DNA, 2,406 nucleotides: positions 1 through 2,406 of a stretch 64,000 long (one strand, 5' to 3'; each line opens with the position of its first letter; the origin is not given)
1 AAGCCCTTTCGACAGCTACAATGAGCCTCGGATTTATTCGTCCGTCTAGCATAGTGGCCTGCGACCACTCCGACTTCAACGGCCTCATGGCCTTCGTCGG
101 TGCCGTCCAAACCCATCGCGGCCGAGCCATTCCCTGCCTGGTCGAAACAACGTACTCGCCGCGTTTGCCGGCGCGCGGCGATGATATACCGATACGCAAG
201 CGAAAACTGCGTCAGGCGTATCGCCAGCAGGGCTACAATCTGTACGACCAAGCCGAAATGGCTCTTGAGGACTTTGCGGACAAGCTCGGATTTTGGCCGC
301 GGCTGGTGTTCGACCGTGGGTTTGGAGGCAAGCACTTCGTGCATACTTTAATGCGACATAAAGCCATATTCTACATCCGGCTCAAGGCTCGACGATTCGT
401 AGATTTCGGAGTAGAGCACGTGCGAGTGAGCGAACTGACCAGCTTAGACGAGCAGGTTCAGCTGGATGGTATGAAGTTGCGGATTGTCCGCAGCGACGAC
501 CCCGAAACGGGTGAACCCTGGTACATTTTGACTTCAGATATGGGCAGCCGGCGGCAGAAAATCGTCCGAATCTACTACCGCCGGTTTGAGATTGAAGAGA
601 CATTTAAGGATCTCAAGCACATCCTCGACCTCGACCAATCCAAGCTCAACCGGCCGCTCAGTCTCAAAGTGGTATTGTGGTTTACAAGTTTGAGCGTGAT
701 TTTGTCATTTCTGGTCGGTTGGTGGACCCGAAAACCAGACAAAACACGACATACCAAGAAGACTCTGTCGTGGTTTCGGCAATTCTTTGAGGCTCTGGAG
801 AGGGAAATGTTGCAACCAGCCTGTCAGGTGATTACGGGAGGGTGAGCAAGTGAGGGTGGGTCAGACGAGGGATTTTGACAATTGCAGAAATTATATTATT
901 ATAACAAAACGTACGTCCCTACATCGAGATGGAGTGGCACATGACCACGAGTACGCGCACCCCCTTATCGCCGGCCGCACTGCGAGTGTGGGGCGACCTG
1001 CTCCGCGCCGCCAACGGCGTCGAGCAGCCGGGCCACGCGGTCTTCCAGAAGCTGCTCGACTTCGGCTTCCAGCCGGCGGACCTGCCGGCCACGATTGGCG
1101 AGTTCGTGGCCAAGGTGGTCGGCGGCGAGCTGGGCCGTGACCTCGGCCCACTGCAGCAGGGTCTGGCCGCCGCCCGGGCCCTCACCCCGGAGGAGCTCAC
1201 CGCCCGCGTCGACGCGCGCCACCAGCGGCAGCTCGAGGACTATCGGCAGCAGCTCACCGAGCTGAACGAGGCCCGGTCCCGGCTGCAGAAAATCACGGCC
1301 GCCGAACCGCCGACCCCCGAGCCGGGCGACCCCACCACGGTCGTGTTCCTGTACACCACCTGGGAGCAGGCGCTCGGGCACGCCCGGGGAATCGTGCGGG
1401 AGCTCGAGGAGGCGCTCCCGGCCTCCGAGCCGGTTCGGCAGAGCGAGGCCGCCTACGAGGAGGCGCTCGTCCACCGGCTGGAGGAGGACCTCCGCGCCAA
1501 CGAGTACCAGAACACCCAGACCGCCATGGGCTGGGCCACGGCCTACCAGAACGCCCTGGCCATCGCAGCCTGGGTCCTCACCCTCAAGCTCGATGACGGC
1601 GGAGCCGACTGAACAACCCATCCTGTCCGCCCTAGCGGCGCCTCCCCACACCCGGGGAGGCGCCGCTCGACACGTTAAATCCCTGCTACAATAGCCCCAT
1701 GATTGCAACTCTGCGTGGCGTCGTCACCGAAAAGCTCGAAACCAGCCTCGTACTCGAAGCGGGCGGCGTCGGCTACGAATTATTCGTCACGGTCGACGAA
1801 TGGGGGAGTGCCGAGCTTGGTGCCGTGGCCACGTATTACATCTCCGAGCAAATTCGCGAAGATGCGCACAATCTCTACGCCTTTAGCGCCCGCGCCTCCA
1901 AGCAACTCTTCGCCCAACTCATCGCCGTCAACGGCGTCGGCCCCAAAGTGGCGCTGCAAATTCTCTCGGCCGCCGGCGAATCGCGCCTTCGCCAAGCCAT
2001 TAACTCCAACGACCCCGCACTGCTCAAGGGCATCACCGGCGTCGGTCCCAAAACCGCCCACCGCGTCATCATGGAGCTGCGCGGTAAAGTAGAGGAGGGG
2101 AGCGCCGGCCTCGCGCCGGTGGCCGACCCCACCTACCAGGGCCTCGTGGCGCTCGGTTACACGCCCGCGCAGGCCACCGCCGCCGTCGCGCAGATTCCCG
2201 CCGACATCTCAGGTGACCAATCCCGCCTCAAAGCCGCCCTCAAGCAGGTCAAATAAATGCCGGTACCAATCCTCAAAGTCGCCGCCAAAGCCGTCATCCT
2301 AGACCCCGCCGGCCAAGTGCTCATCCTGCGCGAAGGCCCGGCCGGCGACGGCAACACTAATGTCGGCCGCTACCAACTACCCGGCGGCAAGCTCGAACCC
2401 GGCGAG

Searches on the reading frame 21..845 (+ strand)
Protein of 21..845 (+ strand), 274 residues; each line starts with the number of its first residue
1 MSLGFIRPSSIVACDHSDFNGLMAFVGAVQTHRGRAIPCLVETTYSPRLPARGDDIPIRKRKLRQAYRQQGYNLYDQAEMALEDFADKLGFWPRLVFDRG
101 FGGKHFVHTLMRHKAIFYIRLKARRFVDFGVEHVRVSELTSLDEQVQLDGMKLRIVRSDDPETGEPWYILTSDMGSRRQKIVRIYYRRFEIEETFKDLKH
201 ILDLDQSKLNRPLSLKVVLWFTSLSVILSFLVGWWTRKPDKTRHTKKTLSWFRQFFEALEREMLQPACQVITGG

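Call 51: search_protein_families(library=pfam, proteins=[window:21-845:+], max_evalue=0.01)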
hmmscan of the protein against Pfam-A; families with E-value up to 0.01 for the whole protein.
window:21-845:+ (274 aa): 3 families
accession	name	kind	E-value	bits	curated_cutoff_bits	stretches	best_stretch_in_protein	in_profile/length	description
PF01609.27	DDE_Tnp_1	-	5.1e-10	39.9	23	1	82-224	65-196/200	Transposase DDE domain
PF13701.12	DDE_Tnp_1_4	-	0.0041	15.9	34.7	0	162-228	301-369/435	Transposase DDE domain group 1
PF04693.18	DDE_Tnp_2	-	0.0067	16.1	20.2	1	121-226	208-312/327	Archaeal putative transposase ISC1217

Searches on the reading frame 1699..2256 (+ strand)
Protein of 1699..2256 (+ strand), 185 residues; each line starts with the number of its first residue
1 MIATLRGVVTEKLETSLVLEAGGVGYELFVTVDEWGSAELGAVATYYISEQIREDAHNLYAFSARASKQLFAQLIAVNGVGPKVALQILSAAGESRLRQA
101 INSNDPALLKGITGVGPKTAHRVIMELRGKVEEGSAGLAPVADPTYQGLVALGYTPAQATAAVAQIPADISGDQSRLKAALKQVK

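Call 51: search_protein_families(library=pfam, proteins=[window:1699-2256:+], max_evalue=0.01)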
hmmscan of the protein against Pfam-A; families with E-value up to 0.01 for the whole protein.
window:1699-2256:+ (185 aa): 9 families
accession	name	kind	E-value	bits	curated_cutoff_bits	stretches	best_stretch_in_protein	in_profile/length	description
PF01330.27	RuvA_N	-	2.5e-16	59.9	23.6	1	1-60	1-60/61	RuvA N terminal domain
PF14520.12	HHH_5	-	2.6e-13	50.7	27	1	71-128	1-56/57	Helix-hairpin-helix domain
PF00633.29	HHH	-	6.8e-09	35.6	24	1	72-90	11-29/30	Helix-hairpin-helix motif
PF07499.19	RuvA_C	-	2.2e-05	25.3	24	1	147-183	8-45/47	RuvA, C-terminal domain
PF01367.25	5_3_exonuc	-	0.00041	21.2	40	0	109-141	20-51/97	5'-3' exonuclease, C-terminal SAM fold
PF02371.22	Transposase_20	-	0.00089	20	21.3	0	108-131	3-25/87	Transposase IS116/IS110/IS902 family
PF21176.3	RecR_HhH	-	0.0011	19.2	27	0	110-138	9-37/45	RecR, helix-hairpin-helix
PF12826.13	HHH_2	-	0.0029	18.2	27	0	71-90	34-53/64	Helix-hairpin-helix motif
PF12836.13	HHH_3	-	0.0034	17.9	27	0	101-124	8-31/65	Helix-hairpin-helix motif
